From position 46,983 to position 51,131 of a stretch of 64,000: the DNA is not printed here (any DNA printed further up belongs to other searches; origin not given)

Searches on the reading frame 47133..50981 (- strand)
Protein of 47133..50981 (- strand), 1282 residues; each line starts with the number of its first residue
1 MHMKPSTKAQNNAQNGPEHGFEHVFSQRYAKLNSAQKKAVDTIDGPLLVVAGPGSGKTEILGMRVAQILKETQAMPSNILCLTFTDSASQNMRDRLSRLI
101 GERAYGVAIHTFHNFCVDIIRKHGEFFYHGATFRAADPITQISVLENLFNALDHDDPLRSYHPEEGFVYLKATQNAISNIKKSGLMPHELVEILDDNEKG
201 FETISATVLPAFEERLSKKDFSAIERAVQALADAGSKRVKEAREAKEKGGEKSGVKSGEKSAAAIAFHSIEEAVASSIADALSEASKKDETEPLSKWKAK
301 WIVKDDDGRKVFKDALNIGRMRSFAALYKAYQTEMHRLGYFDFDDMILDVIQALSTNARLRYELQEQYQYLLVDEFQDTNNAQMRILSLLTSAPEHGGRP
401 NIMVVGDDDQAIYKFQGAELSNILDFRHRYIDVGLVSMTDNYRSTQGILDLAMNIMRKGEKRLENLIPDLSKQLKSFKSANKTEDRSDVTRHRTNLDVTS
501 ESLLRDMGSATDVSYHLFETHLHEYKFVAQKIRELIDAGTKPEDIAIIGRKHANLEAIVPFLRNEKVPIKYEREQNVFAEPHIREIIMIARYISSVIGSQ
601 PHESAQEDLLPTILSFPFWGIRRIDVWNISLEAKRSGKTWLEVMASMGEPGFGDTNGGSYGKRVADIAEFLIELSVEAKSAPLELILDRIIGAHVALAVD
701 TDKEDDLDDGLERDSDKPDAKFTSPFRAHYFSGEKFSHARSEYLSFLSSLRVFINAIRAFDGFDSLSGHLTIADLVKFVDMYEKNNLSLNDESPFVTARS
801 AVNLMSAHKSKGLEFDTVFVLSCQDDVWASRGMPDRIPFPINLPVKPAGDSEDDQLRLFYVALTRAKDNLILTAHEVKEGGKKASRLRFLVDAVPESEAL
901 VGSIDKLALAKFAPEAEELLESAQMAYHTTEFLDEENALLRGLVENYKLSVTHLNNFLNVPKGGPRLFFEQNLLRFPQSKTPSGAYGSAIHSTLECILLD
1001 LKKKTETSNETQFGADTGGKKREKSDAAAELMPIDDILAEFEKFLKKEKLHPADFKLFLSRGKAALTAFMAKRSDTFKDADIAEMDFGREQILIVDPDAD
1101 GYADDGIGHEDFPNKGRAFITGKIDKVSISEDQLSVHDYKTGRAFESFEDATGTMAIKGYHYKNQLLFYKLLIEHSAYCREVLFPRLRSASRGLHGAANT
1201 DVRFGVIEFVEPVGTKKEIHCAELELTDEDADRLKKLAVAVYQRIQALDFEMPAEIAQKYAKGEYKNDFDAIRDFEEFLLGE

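Call 63: search_protein_families(library=pfam, proteins=[window:47133-50981:-], max_evalue=0.00001)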
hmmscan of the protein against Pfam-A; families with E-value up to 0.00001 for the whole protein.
window:47133-50981:- (1282 aa): 6 families
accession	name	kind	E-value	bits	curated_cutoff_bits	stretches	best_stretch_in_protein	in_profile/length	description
PF00580.27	UvrD-helicase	-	1e-70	238.9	23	2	32-220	1-184/271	UvrD/REP helicase N-terminal domain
PF13361.12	UvrD_C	-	2.4e-29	103.3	25.6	2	745-876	236-349/350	UvrD-like helicase C-terminal domain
PF13245.12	AAA_19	-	5.3e-20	72.4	25.1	1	36-415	1-133/134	AAA domain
PF12705.13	PDDEXK_1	-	2.6e-10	41.1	22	1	949-1250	2-229/247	PD-(D/E)XK nuclease superfamily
PF13538.12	UvrD_C_2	-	1.7e-08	34.7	27.4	0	846-872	25-51/52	UvrD-like helicase C-terminal domain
PF13604.12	AAA_30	-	2.3e-06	27.9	27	0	31-96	1-66/191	AAA domain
